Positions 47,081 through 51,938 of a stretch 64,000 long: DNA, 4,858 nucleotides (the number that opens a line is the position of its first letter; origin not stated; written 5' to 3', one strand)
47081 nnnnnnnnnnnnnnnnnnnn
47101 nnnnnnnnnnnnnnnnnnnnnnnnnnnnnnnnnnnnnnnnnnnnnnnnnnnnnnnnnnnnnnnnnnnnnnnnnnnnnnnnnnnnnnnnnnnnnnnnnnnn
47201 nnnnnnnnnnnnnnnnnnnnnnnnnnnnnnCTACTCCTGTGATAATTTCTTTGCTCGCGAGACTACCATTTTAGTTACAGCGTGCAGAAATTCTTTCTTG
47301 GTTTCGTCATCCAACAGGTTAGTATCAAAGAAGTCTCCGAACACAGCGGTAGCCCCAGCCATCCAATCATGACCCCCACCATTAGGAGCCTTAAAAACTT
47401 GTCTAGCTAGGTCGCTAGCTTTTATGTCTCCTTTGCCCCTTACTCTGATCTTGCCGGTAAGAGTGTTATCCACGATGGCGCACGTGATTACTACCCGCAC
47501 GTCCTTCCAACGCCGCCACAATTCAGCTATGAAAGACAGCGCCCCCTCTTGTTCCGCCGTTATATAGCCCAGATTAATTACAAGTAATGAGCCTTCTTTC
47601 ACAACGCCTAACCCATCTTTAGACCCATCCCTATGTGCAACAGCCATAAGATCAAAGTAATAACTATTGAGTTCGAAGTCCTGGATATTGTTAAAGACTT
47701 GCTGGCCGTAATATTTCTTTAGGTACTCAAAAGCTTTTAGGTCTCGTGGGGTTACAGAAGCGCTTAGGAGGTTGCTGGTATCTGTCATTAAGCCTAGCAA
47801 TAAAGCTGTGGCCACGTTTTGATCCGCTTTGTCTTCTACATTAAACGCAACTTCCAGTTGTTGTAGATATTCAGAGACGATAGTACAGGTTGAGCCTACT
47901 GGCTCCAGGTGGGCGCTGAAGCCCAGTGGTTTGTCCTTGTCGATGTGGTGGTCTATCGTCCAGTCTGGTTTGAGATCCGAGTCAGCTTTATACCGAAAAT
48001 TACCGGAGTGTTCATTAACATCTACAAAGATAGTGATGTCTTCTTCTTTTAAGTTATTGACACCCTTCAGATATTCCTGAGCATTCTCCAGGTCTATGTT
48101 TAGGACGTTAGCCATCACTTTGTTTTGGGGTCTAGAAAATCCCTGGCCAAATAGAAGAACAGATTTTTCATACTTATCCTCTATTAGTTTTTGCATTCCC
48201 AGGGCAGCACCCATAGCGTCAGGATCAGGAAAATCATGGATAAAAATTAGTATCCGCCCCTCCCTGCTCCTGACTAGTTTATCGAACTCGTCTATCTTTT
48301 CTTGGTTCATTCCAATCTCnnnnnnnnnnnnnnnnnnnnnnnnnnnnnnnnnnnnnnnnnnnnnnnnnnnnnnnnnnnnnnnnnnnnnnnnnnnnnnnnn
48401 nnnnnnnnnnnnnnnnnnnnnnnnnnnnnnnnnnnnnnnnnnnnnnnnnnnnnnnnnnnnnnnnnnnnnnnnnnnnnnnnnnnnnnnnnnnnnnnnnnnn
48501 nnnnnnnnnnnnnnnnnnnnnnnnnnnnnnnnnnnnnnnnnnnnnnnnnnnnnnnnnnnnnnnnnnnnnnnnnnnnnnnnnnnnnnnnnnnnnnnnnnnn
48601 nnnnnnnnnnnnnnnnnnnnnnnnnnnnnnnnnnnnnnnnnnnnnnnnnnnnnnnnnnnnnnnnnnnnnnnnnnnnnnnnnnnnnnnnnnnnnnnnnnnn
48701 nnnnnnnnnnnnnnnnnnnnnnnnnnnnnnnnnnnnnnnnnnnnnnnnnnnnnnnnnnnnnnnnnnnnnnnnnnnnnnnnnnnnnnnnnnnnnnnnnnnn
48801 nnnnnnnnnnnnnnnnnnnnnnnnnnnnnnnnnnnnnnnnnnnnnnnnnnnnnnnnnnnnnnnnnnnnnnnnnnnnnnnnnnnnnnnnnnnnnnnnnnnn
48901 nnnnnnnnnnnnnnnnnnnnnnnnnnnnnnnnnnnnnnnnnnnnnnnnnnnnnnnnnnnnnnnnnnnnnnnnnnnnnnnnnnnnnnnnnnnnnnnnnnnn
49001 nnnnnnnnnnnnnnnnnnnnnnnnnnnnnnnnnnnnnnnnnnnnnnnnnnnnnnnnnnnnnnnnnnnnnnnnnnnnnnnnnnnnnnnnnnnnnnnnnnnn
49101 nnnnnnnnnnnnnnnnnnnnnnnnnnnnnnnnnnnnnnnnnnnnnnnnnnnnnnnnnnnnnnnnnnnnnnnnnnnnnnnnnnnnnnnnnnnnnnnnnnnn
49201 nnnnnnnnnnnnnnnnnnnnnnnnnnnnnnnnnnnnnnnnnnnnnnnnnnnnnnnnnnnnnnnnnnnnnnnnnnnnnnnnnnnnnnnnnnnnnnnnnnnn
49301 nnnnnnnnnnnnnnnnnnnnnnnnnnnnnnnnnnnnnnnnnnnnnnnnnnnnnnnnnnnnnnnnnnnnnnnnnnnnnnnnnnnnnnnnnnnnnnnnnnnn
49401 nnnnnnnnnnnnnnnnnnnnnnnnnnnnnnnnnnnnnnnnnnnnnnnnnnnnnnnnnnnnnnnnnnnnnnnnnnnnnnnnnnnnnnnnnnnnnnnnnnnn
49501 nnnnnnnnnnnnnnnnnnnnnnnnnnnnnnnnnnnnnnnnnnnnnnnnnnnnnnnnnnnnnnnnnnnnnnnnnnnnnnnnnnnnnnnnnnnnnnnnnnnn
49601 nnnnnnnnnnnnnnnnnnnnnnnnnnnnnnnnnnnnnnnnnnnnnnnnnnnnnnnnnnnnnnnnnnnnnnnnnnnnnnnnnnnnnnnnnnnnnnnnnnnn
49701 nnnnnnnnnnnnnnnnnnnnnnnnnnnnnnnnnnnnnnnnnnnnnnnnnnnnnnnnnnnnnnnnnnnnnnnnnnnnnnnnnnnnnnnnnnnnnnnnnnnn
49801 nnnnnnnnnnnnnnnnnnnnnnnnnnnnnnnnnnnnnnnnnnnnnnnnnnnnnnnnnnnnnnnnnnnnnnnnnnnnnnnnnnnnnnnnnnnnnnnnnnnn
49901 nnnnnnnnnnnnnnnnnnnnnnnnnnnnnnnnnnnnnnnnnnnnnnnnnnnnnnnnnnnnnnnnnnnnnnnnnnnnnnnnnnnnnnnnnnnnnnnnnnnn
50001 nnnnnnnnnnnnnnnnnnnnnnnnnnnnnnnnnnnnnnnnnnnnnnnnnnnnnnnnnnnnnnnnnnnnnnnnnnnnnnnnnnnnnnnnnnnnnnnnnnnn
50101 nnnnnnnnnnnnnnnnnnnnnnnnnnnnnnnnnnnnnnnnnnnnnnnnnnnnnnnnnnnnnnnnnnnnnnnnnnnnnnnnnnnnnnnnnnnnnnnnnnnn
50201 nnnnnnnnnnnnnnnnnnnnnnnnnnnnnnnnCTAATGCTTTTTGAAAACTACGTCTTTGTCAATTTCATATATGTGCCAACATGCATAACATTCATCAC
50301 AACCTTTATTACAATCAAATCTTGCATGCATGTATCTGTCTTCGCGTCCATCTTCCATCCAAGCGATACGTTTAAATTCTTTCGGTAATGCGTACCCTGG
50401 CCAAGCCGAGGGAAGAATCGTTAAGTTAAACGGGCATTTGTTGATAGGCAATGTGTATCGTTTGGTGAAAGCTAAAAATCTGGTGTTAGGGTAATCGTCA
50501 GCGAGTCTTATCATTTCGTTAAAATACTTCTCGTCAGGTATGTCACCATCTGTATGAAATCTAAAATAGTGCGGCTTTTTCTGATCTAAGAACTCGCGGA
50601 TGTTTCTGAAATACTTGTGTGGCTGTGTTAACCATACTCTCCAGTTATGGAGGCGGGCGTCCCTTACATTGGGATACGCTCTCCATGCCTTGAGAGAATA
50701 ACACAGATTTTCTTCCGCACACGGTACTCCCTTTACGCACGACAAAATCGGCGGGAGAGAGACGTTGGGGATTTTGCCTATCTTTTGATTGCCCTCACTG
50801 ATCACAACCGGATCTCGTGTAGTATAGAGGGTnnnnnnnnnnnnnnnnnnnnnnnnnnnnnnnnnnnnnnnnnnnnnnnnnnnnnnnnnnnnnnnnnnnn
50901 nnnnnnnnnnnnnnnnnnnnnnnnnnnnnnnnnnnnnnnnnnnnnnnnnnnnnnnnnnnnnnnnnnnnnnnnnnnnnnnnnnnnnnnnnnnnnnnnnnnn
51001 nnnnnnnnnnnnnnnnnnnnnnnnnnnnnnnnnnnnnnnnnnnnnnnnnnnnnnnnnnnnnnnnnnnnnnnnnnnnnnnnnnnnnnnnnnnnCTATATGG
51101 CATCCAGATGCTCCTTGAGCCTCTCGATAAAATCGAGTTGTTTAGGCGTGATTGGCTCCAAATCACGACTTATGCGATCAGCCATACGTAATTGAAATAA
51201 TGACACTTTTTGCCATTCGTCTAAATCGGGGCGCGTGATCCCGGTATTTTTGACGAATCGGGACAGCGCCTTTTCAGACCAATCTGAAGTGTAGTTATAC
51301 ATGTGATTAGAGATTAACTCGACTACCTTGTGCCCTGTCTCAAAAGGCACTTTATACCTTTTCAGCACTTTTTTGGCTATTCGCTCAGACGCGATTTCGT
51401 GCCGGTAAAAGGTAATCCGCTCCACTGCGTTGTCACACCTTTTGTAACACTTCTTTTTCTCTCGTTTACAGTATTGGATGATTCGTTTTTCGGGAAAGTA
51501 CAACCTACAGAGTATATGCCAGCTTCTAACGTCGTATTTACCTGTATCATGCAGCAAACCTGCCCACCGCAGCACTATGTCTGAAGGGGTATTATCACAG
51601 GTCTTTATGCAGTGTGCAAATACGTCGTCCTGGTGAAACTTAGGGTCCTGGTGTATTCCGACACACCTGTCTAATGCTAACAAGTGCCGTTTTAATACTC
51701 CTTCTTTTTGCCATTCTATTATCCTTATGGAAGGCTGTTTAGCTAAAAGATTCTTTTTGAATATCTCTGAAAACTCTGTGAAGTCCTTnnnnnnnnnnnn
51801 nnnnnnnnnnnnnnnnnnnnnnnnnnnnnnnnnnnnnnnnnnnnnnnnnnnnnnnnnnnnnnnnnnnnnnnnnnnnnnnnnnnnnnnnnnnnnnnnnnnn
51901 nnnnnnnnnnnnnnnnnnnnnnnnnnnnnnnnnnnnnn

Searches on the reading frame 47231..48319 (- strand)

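Call 54: search_protein_families(library=phrogs, proteins=[window:47231-48319:-], max_evalue=0.001)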
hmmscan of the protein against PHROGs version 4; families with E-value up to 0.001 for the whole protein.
window:47231-48319:- (362 aa): 0 families

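Call 55: search_protein_families(library=pfam, proteins=[window:47231-48319:-], max_evalue=0.01)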
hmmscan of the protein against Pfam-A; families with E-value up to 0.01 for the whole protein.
window:47231-48319:- (362 aa): 2 families
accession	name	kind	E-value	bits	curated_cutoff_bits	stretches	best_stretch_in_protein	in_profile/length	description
PF01368.27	DHH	-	1.1e-13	51.9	28.1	1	22-176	1-124/125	DHH family, N-terminal domain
PF02272.25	DHHA1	-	5.8e-06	27.1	25.9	1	259-325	16-83/102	DHHA1 domain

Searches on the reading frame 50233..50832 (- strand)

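Call 72: search_protein_families(library=pfam, proteins=[window:50233-50832:-], max_evalue=0.01)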
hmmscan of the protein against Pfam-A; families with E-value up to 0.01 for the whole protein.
window:50233-50832:- (199 aa): 1 family
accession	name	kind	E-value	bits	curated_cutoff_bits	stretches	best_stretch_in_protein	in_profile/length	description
PF17338.8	GP88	-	5.3e-20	72.7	24.4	1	19-162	21-185/230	Gene product 88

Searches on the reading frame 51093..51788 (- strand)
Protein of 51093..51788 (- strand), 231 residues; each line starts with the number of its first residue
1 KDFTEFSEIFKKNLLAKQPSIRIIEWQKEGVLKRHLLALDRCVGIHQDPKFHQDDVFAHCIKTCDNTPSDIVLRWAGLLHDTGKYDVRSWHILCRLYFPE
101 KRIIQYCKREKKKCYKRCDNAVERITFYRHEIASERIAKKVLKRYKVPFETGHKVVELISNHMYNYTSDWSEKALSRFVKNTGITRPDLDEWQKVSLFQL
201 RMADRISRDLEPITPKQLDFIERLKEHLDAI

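Call 72: search_protein_families(library=pfam, proteins=[window:51093-51788:-], max_evalue=0.01)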
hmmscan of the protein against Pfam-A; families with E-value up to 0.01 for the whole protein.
window:51093-51788:- (231 aa): 1 family
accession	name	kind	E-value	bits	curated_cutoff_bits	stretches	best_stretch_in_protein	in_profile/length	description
PF01966.28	HD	-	3.4e-06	27.8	22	1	70-178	24-93/116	HD domain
